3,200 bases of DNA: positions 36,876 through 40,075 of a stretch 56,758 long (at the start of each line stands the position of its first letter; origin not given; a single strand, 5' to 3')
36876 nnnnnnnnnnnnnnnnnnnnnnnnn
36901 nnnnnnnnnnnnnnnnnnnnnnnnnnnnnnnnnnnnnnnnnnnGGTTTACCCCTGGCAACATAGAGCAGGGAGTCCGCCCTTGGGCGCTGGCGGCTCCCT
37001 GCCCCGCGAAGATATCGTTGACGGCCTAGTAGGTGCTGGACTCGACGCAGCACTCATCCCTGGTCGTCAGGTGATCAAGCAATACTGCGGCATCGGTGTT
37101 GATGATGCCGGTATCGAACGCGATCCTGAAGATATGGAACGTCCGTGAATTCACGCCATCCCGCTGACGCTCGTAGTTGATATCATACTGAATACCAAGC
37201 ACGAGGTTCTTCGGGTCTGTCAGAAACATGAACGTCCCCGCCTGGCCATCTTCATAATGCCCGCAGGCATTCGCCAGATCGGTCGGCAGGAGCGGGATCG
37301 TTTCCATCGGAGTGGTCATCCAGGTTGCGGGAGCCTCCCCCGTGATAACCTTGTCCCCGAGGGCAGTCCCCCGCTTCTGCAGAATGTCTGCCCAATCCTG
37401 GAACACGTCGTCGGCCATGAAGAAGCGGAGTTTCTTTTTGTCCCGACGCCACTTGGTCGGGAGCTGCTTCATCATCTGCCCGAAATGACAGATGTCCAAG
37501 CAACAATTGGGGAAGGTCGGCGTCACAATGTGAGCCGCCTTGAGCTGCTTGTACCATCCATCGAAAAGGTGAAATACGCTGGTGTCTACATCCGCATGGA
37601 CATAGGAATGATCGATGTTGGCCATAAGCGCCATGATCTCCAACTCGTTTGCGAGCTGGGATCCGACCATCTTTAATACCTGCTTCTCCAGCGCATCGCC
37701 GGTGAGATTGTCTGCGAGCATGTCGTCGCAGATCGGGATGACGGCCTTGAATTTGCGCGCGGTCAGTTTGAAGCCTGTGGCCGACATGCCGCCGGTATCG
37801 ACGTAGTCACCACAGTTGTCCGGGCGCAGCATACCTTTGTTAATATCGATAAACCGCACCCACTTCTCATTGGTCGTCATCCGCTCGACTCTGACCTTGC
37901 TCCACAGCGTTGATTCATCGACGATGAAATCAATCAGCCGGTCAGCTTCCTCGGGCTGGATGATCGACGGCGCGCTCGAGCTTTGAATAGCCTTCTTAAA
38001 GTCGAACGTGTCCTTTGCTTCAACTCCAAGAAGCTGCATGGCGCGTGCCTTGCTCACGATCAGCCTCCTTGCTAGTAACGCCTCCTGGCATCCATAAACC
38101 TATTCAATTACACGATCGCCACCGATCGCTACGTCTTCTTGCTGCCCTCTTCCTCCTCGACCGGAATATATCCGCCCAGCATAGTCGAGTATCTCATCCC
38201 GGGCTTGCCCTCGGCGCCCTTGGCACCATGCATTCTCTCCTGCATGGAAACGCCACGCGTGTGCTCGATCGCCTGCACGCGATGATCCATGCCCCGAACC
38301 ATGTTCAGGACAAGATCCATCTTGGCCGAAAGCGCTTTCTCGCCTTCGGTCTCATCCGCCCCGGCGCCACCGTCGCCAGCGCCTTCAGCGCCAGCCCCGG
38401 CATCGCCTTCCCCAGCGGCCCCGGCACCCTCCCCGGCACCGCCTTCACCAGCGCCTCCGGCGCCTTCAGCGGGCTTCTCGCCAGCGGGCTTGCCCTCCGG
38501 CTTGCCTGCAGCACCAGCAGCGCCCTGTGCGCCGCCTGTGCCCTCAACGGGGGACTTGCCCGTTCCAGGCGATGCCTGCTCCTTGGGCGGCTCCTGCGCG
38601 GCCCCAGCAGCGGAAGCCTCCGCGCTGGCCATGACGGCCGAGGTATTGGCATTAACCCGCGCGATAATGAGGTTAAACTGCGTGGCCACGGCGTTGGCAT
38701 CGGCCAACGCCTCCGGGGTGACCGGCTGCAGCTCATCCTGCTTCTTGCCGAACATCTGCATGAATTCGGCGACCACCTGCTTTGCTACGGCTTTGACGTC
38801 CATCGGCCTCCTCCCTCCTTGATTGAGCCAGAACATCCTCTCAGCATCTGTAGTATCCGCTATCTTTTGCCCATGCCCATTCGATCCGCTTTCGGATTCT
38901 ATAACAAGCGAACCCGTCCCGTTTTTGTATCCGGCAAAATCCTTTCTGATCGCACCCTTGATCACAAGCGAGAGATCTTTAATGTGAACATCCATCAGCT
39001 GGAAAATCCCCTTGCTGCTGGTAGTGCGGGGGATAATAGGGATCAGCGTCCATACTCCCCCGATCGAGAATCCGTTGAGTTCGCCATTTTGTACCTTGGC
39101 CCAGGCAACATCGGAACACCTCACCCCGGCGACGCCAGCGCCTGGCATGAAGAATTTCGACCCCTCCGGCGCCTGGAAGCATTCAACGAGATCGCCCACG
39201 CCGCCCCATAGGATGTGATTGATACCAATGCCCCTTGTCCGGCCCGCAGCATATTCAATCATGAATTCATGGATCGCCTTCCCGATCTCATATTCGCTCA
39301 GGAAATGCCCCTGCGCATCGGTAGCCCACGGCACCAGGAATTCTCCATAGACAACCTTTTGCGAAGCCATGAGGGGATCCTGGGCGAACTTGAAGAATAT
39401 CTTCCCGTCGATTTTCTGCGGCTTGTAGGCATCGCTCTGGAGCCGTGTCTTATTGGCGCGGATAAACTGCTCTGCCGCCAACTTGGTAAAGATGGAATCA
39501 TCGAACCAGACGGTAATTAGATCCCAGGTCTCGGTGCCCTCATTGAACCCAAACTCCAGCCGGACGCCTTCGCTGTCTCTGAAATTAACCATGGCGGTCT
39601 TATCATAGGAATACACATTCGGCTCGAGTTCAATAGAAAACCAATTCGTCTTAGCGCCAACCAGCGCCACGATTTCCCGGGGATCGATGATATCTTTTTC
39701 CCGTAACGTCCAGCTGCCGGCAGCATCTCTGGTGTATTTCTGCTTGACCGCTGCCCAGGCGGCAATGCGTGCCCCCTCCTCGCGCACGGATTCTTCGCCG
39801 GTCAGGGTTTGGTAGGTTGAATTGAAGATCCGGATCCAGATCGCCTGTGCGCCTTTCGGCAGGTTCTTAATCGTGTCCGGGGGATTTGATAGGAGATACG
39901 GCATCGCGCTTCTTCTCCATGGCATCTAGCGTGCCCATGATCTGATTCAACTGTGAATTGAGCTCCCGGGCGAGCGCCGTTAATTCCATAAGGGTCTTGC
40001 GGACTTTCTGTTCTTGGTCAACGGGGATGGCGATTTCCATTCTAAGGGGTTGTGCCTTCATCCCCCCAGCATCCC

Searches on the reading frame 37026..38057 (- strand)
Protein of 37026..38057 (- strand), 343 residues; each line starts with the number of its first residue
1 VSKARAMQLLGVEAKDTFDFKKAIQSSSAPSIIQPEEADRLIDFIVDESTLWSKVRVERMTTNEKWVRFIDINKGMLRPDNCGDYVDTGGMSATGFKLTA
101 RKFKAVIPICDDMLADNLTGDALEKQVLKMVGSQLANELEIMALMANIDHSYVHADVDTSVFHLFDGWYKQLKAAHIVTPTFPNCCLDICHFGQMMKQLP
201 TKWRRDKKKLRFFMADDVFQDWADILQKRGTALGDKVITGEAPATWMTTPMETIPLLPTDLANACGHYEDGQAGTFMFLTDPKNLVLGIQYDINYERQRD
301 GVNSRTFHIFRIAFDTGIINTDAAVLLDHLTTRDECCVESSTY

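Call 3: search_protein_families(library=pfam, proteins=[window:37026-38057:-], max_evalue=0.1)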
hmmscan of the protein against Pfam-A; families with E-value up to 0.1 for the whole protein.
window:37026-38057:- (343 aa): 0 families

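Call 4: search_protein_families(library=phrogs, proteins=[window:37026-38057:-], max_evalue=0.01)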
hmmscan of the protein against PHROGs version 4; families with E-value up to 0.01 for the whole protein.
window:37026-38057:- (343 aa): 2 families
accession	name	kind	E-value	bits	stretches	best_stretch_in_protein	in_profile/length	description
phrog_1623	-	head and packaging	6.7e-53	181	1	21-329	10-302/305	virion structural protein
phrog_10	-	head and packaging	0.00014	22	1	24-144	360-479/752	major head protein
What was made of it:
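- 37026..38057 (-): Major capsid protein (343 aa). It ends in a conserved C-terminal tail, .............. PHROG 1623 at 6.7e-53 and PHROG 10 (major head protein) (call 4).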

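Call 41: search_dna_similar(query=window:37026-38057:-, collection=phages, mode=protein, max_evalue=0.00001, max_rows=25)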
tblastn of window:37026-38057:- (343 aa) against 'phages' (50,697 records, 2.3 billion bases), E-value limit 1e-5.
Records with a match: 224; places in all: 224; records where one place covers at least 80% of the query: 189.
Best place of each record, by identity: <60% 224.
By first word of the organism name: Streptomyces 127; Vibrio 32; Pseudomonas 12; Clostridium 10; Rhodococcus 9; Bacillus 7; Rhizobium 6; Stenotrophomonas 4; Natrialba 4; Methanobacterium 4; and 6 more.
By host as written in the record: Streptomyces griseus ATCC 10137 52; Streptomyces lividans JI 1326 29; - 14; Streptomyces viridochromogenes DSM40736 12; Streptomyces sanglieri UNT16F27A 9; Clostridium perfringens 7; Streptomyces griseofuscus ATCC 23916 7; Streptomyces mirabilis NRRL B-2400 7; and 52 more.
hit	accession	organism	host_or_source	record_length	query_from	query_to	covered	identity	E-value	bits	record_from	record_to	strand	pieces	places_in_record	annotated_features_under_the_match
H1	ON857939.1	Pseudomonas phage vB_PaeS_FBPa45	Pseudomonas sp.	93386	38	330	85%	28.0%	2e-18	92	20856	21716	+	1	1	hypothetical protein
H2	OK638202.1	Pseudomonas phage BHU-15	Pseudomonas aeruginosa MTCC 5927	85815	38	330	85%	27.7%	5e-18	91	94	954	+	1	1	record has no annotation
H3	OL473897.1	Pseudomonas phage Pa BHU-15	Pseudomonas aeruginosa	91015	38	330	85%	27.7%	5e-18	91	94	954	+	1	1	methyltransferase type 11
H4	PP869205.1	Pseudomonas phage PA_L9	Pseudomonas aeruginosa (clinical ...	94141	38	330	85%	27.7%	6e-18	91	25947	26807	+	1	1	PAL9_47: structural protein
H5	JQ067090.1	Pseudomonas phage PaMx31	Pseudomonas aeruginosa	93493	38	330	85%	27.7%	6e-18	91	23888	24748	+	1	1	record has no annotation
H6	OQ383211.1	Pseudomonas phage UF_RH6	Pseudomonas aeruginosa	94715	38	330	85%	27.7%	6e-18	91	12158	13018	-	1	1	HNH homing endonuclease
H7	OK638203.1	Pseudomonas phage BHU-17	Pseudomonas aeruginosa MTCC 5928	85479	38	330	85%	27.7%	1e-17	90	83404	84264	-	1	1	record has no annotation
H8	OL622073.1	Pseudomonas phage Pa BHU-17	Pseudomonas aeruginosa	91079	38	330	85%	27.7%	1e-17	90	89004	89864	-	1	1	methyltransferase type 11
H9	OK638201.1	Pseudomonas phage BHU-1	Pseudomonas aeruginosa MTCC 5926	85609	38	330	85%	27.7%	1e-17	90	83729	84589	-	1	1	record has no annotation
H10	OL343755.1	Pseudomonas phage BHU-1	Pseudomonas aeruginosa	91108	38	330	85%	27.7%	1e-17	90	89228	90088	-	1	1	methyltransferase type 11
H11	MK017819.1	Clostridium phage CPD4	Clostridium perfringens ATCC 13124; ...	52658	38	324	84%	27.6%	4e-20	97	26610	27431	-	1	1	capsid and scaffold protein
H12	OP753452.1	Clostridium phage D1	Clostridium perfringens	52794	38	324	84%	27.5%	5e-20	97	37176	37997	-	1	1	XkdG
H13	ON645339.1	Streptomyces phage Sham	Streptomyces griseus ATCC 10137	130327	38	330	85%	26.8%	3e-20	98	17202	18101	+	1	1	25: major capsid protein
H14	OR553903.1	Streptomyces phage Phredrick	Streptomyces griseus ATCC 10137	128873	38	330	85%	26.8%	6e-20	97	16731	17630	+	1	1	29: major capsid protein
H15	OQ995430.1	Streptomyces phage Kenrey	Streptomyces griseus ATCC 10137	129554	38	330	85%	26.8%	6e-20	97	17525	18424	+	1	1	31: major capsid protein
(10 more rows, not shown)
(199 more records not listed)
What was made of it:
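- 37026..38057 (-): About 27% identity to annotated major capsid proteins of Streptomyces and Clostridium phages (call 41).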

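Call 63: find_related_loci(query=A4, collection=viral_contigs, flank=6000)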
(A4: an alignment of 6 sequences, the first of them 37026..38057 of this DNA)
Query A4 (343 aa) in viral_contigs; peptide patterns used: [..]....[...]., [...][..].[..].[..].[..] (x = any residue, [..] = any of these).
225 stretches matched a pattern; 4 encode a relative of the query (tblastn E <= 1e-3); 4 distinct loci.
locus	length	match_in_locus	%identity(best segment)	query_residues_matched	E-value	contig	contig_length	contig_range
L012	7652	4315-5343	87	1-343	0e+0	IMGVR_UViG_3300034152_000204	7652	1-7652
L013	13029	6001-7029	99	1-343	0e+0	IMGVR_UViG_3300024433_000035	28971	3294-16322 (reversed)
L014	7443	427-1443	61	5-343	2e-146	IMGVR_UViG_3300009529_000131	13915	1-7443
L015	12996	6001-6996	47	5-328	7e-93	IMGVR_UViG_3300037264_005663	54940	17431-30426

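Call 64: find_related_loci(query=A4, collection=genome_contigs, flank=8000)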
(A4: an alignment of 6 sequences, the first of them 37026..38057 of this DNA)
Query A4 (343 aa) in genome_contigs; peptide patterns used: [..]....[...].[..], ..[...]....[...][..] (x = any residue, [..] = any of these).
122 stretches matched a pattern, but none encodes a relative of the query by tblastn (E <= 1e-3).

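Call 83: find_related_loci(query=L015:12134-12634:+, collection=viral_contigs, flank=10000)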
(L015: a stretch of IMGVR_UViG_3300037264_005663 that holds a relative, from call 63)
Query L015:12134-12634:+ (166 aa) in viral_contigs; peptide patterns used: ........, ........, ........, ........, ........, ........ (x = any residue, [..] = any of these).
2 stretches matched a pattern; 1 encode a relative of the query (tblastn E <= 1e-3); 1 distinct loci.
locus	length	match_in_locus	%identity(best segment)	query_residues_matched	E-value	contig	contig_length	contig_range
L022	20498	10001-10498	99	1-166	6e-113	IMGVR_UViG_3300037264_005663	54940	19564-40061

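Call 86: find_related_loci(query=L022:19732-20229:+, collection=viral_contigs, flank=10000)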
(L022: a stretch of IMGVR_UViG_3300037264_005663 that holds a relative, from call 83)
Query L022:19732-20229:+ (165 aa) in viral_contigs; peptide patterns used: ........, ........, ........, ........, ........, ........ (x = any residue, [..] = any of these).
119 stretches matched a pattern; 1 encode a relative of the query (tblastn E <= 1e-3); 1 distinct loci.
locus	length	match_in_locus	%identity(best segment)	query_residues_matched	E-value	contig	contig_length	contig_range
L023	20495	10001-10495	100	1-165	3e-112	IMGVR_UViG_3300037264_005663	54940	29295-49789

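Call 88: search_protein_families(library=pfam, proteins=[L023:10492-11280:+, L023:11184-11810:+, L023:11717-12361:+, L023:12304-13020:+, L023:12860-14632:+, L023:14563-15624:+, L023:15614-16183:+, L023:16934-17653:+, L015:8275-8661:+, L015:8610-9332:+], max_evalue=0.001)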
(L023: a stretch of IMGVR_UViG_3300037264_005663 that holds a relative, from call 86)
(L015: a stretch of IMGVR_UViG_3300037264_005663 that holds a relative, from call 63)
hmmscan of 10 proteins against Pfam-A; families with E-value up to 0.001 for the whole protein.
L023:10492-11280:+ (263 aa): 1 family
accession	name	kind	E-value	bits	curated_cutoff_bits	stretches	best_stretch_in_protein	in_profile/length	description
PF25342.1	GT_PLOD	-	1.6e-17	64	27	1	44-168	31-158/246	PLOD GT domain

L023:11184-11810:+ (209 aa): 1 family
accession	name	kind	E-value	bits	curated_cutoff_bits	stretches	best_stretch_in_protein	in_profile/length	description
PF13578.12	Methyltransf_24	-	4.2e-16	60.2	26.3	1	66-175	1-105/105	Methyltransferase domain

L023:11717-12361:+ (215 aa): 0 families

L023:12304-13020:+ (239 aa): 1 family
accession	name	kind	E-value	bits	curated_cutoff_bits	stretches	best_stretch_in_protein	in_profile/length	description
PF05050.19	Methyltransf_21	-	4.2e-11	43.7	22.7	1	64-219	1-154/173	Methyltransferase FkbM domain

L023:12860-14632:+ (591 aa): 2 families
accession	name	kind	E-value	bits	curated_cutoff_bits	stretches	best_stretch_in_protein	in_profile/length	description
PF04055.27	Radical_SAM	-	2.4e-23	83.5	29.5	1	295-460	3-166/166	Radical SAM superfamily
PF02310.24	B12-binding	-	7.1e-14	52.1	32.1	1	116-204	14-100/121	B12 binding domain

L023:14563-15624:+ (354 aa): 0 families

L023:15614-16183:+ (190 aa): 4 families
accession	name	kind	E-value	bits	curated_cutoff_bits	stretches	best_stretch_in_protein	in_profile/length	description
PF08241.18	Methyltransf_11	-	8.6e-10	39.6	21.2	1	77-126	47-95/95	Methyltransferase domain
PF01209.24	Ubie_methyltran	-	9.1e-06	25.6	20.1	1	78-127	104-152/233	ubiE/COQ5 methyltransferase family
PF13489.12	Methyltransf_23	-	1.5e-05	25.3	27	1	31-138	14-128/164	Methyltransferase domain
PF13649.12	Methyltransf_25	-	0.00024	22.1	27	1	76-122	50-97/97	Methyltransferase domain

L023:16934-17653:+ (240 aa): 2 families
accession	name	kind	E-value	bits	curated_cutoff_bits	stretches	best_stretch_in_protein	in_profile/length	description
PF07883.17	Cupin_2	-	8.1e-08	32.3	27.2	0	133-169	3-37/70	Cupin domain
PF07385.18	Lyx_isomer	-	2.1e-05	24.3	20.8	1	123-234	82-198/222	D-lyxose isomerase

L015:8275-8661:+ (128 aa): 0 families

L015:8610-9332:+ (240 aa): 0 families
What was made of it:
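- A distant relative has a different cassette at the same place: a GT_PLOD-like glycosyltransferase, three methyltransferases, a B12 radical-SAM enzyme and a cupin sugar-isomerase-like protein (call 88).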

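Call 102: find_related_loci(query=A4, collection=metagenome_contigs, flank=5000)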
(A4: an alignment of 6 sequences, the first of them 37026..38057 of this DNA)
Query A4 (343 aa) in metagenome_contigs; peptide patterns used: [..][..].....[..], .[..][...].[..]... (x = any residue, [..] = any of these).
235 stretches matched a pattern; 2 encode a relative of the query (tblastn E <= 1e-3); 2 distinct loci.
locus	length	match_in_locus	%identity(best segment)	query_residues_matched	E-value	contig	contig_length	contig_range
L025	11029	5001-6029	99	1-343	0e+0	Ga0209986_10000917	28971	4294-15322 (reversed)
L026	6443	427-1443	61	5-343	7e-147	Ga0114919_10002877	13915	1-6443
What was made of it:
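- Tried and rejected: IMG/VR and the JGI metagenome scan returned only genomes that have GT9 (calls 63, 102).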

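Call 103: get_annotated_region(hit=H13, flank=4000)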
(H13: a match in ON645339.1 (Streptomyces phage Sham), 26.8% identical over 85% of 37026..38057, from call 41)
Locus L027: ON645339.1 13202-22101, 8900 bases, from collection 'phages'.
description: Streptomyces phage Sham, complete genome.
organism: Streptomyces phage Sham (NCBI taxid 2951208)
taxonomy: Viruses; Duplodnaviria; Heunggongvirae; Uroviricota; Caudoviricetes; Stanwilliamsviridae; Loccivirinae; Annadreamyvirus
host: Streptomyces griseus ATCC 10137; source: soil; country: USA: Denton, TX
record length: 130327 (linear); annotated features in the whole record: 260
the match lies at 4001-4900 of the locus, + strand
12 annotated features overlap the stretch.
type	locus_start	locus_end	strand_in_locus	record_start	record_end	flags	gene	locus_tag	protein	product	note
CDS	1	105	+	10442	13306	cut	20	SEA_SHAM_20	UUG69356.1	hypothetical protein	-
CDS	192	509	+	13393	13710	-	21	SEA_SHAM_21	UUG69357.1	hypothetical protein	-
CDS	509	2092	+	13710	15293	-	22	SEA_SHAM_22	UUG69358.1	portal protein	-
CDS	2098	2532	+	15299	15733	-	23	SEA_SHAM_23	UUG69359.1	hypothetical protein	-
CDS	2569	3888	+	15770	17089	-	24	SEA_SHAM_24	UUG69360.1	capsid maturation protease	-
CDS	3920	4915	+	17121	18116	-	25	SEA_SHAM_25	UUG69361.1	major capsid protein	-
CDS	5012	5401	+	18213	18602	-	26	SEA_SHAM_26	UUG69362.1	hypothetical protein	-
CDS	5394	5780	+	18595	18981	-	27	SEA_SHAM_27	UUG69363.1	hypothetical protein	-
CDS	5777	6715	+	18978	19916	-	28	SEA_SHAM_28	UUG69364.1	hypothetical protein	-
CDS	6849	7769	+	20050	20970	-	29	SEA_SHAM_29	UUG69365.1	head-to-tail adaptor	-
CDS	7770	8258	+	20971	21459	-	30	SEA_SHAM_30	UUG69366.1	hypothetical protein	-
CDS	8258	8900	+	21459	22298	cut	31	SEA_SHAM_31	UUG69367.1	hypothetical protein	-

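Call 104: get_annotated_region(hit=H4, flank=4000)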
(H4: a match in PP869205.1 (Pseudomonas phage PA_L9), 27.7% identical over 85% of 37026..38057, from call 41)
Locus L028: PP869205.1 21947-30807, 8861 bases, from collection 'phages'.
description: Pseudomonas phage PA_L9, complete genome.
organism: Pseudomonas phage PA_L9 (NCBI taxid 3232177)
taxonomy: Viruses; Duplodnaviria; Heunggongvirae; Uroviricota; Caudoviricetes; Samunavirus
host: Pseudomonas aeruginosa (clinical isolate); source: sewage water; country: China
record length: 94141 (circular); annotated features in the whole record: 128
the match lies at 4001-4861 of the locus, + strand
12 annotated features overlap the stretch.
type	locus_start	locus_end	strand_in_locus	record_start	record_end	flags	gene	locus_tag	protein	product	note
CDS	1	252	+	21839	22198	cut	PAL9_43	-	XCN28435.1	DNA replication protein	DNA replication related protein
CDS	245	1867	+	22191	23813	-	PAL9_44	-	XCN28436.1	DNA replication protein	DNA replication related protein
CDS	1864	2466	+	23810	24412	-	PAL9_45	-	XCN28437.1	DNA replication protein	DNA replication related protein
CDS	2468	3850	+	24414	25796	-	PAL9_46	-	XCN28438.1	hypothetical protein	-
CDS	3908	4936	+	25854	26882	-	PAL9_47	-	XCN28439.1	structural protein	-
CDS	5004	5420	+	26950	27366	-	PAL9_48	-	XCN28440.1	hypothetical protein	-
CDS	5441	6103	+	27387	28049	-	PAL9_49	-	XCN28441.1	hypothetical protein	-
CDS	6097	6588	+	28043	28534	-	PAL9_50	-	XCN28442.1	structural protein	-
CDS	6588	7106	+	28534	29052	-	PAL9_51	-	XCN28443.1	hypothetical protein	-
CDS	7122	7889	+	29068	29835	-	PAL9_52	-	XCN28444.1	structural protein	-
CDS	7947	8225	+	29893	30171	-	PAL9_53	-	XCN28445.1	hypothetical protein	-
CDS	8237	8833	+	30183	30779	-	PAL9_54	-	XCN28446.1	hypothetical protein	-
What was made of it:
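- Tried and rejected: Only relatives at 27% identity (Streptomyces phage Sham, Pseudomonas phage PA_L9) lack it (calls 103, 104).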

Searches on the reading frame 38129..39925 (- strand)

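Call 3: search_protein_families(library=pfam, proteins=[window:38129-39925:-], max_evalue=0.1)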
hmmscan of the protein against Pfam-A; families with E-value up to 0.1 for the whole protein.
window:38129-39925:- (598 aa): 2 families
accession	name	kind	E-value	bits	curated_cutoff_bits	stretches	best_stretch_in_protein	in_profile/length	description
PF06150.17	ChaB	-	3.2e-13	50.5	27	1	16-73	2-58/60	ChaB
PF14550.11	Peptidase_S78_2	-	7e-13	49.1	24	1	188-291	11-121/126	Putative phage serine protease XkdF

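Call 4: search_protein_families(library=phrogs, proteins=[window:38129-39925:-], max_evalue=0.01)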
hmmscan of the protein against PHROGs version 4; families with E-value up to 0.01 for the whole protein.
window:38129-39925:- (598 aa): 6 families
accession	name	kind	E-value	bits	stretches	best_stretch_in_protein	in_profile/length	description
phrog_3017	-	head and packaging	1.9e-17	64.6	1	188-331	49-196/402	head maturation protease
phrog_15223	-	other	6.1e-12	46.9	1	189-290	13-112/199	protease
phrog_1530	-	other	9.3e-12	45.9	1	187-295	244-352/379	DNA methyltransferase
phrog_33677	-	head and packaging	1.3e-10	42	1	189-293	156-265/564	head maturation protease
phrog_13242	-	unknown function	4.9e-07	30.1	1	189-301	319-432/450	-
phrog_19260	-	unknown function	0.0023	18.4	1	167-290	27-148/253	-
